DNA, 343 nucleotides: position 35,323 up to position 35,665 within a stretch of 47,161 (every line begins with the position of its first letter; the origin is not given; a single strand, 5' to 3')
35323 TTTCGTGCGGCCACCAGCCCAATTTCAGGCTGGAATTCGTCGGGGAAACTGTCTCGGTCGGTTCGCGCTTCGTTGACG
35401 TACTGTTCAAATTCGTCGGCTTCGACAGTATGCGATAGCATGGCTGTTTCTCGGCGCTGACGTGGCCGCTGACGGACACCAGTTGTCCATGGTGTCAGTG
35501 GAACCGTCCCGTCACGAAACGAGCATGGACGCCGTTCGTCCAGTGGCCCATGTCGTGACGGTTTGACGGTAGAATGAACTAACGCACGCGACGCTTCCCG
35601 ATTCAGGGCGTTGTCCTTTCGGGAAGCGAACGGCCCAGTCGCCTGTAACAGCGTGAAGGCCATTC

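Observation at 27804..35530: Second conserved leader family: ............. box plus an ACACC...GGTGT hairpin before early genes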

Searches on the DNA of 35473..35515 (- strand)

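Call 58: build_rna_model(alignment_id=A1, structure=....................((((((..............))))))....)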
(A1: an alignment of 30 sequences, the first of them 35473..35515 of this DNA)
Model R1 built from alignment A1 (30 sequences, 50 columns); structure: as given.
model positions 44; base pairs 6; branch points 0; effective number of sequences 30; information 0.919 bits per position. Calibrated on 0.2 Mb of random sequence (short: E-values are rough).
structure used (alignment columns):
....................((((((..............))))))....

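Call 59: search_with_rna_model(model_id=R1, sources=[window, L003, L004, L005, L006, L054, L055, L056, L057, L058, L059, L060, L061], max_evalue=1, make_alignment=true)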
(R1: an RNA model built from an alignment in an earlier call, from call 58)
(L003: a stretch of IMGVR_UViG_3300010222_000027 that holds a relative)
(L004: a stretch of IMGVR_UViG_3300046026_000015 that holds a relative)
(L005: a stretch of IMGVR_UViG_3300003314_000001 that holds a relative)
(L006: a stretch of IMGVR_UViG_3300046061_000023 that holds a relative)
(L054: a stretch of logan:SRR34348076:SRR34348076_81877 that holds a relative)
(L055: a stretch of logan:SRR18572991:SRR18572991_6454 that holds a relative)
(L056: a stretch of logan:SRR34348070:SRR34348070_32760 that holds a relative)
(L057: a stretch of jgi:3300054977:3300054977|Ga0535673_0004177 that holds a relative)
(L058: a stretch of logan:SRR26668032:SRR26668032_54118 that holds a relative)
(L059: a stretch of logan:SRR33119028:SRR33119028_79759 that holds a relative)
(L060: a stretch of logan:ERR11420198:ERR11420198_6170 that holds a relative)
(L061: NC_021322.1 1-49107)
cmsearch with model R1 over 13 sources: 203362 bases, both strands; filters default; matches with E-value up to 1: 46.
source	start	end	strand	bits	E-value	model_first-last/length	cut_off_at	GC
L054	1168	1211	+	58.6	3.6e-11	1-44/44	no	0.68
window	34280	34323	-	53.8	4.4e-10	1-44/44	no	0.68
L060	1490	1534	+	52.4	9.1e-10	1-44/44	no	0.64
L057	162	205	+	51.9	1.2e-09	1-44/44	no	0.7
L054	68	111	+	51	1.9e-09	1-44/44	no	0.61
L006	2822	2865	-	50.5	2.4e-09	1-44/44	no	0.75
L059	379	422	+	50.3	2.8e-09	1-44/44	no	0.75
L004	9166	9209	-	49.9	3.4e-09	1-44/44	no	0.75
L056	5038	5081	+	49.5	4.2e-09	1-44/44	no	0.73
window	32947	32990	-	49.2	4.9e-09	1-44/44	no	0.68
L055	2189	2232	+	49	5.5e-09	1-44/44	no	0.7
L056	23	67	+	48.7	6.3e-09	1-44/44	no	0.67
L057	4686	4728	+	46.9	1.7e-08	1-44/44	no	0.72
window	27801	27845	-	45.2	3.9e-08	1-44/44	no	0.71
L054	7565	7608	+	44.9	4.7e-08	1-44/44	no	0.66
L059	1492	1534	+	42.7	1.4e-07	1-44/44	no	0.67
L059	5563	5605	+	39.9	6.2e-07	1-44/44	no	0.84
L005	4255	4300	-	38.8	1.1e-06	1-44/44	no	0.63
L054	5390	5435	+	38.8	1.1e-06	1-44/44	no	0.78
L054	3035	3076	+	38.2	1.5e-06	1-44/44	no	0.69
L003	7894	7940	+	36.7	3.3e-06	1-44/44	no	0.7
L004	435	477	-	35.3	6.9e-06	1-44/44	no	0.81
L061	40356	40401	+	34.3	1.2e-05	1-44/44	no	0.63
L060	6278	6310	+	31.4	5.4e-05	1-33/44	3'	0.79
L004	6163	6206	-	31.1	6.1e-05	1-44/44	no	0.84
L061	35079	35122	+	30.1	0.00011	1-44/44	no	0.57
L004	4166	4209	-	29.7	0.00013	1-44/44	no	0.66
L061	37719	37763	+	28.6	0.00023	1-44/44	no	0.62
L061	36153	36194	+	26.1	0.00084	1-44/44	no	0.64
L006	1242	1281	-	25.8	0.001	1-44/44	no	0.75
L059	3508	3547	+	24.5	0.002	1-44/44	no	0.7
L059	9385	9429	+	20.6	0.015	1-44/44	no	0.73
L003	7056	7095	+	19.9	0.021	1-44/44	no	0.77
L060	1550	1592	+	19.3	0.03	1-44/44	no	0.72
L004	7592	7631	-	18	0.057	1-44/44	no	0.73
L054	5406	5441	-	14.5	0.36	11-44/44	no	0.67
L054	4421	4452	-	13.4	0.63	1-44/44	no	0.78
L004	9379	9427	-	13.3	0.66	1-44/44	no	0.63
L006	3035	3083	-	13.3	0.66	1-44/44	no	0.63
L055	9574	9599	-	13.1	0.73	1-44/44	no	0.69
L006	3302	3326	-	13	0.79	1-44/44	no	0.8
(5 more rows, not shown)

Alignment A2: 46 matches aligned to the model, 63 columns, each read 5' to 3' on its own strand. Consensus structure (alignment columns), stored with it:
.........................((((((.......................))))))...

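Call 61: search_with_rna_model(model_id=R1, sources=[L083, L090, L062, L063, L064, L065, L066, L067, L068, L069, L070, L080, L092, L100, L111], max_evalue=0.1, show_alignments=3)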
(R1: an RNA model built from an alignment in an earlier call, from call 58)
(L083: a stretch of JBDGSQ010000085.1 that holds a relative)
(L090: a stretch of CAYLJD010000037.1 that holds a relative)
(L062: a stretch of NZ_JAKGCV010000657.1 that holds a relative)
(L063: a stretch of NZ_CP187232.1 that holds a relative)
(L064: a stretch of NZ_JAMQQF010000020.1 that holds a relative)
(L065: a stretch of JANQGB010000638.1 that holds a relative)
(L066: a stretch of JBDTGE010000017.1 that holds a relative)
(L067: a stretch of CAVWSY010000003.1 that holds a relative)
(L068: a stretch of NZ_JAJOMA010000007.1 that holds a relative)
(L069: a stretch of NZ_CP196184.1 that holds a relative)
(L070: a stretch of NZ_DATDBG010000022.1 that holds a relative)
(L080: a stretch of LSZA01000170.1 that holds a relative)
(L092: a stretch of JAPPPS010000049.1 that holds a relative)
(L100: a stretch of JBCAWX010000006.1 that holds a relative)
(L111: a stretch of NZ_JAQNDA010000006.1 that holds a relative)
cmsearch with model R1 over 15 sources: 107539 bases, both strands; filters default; matches with E-value up to 0.1: 10.
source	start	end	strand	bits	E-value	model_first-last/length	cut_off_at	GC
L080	665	708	-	35.2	3.9e-06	1-44/44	no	0.84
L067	4671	4713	+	28.2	0.00015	1-44/44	no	0.67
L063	873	916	+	26.5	0.00035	1-44/44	no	0.7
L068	1886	1930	-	22.8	0.0025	1-44/44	no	0.78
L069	561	603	-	19.7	0.013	1-44/44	no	0.63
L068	7796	7822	+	19.3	0.016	1-44/44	no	0.78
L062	458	500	-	17.9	0.033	1-44/44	no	0.67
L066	2639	2685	+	17.5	0.039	1-44/44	no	0.79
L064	4248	4290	+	17.1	0.049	1-44/44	no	0.74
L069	4038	4095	+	16.9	0.055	1-44/44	no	0.78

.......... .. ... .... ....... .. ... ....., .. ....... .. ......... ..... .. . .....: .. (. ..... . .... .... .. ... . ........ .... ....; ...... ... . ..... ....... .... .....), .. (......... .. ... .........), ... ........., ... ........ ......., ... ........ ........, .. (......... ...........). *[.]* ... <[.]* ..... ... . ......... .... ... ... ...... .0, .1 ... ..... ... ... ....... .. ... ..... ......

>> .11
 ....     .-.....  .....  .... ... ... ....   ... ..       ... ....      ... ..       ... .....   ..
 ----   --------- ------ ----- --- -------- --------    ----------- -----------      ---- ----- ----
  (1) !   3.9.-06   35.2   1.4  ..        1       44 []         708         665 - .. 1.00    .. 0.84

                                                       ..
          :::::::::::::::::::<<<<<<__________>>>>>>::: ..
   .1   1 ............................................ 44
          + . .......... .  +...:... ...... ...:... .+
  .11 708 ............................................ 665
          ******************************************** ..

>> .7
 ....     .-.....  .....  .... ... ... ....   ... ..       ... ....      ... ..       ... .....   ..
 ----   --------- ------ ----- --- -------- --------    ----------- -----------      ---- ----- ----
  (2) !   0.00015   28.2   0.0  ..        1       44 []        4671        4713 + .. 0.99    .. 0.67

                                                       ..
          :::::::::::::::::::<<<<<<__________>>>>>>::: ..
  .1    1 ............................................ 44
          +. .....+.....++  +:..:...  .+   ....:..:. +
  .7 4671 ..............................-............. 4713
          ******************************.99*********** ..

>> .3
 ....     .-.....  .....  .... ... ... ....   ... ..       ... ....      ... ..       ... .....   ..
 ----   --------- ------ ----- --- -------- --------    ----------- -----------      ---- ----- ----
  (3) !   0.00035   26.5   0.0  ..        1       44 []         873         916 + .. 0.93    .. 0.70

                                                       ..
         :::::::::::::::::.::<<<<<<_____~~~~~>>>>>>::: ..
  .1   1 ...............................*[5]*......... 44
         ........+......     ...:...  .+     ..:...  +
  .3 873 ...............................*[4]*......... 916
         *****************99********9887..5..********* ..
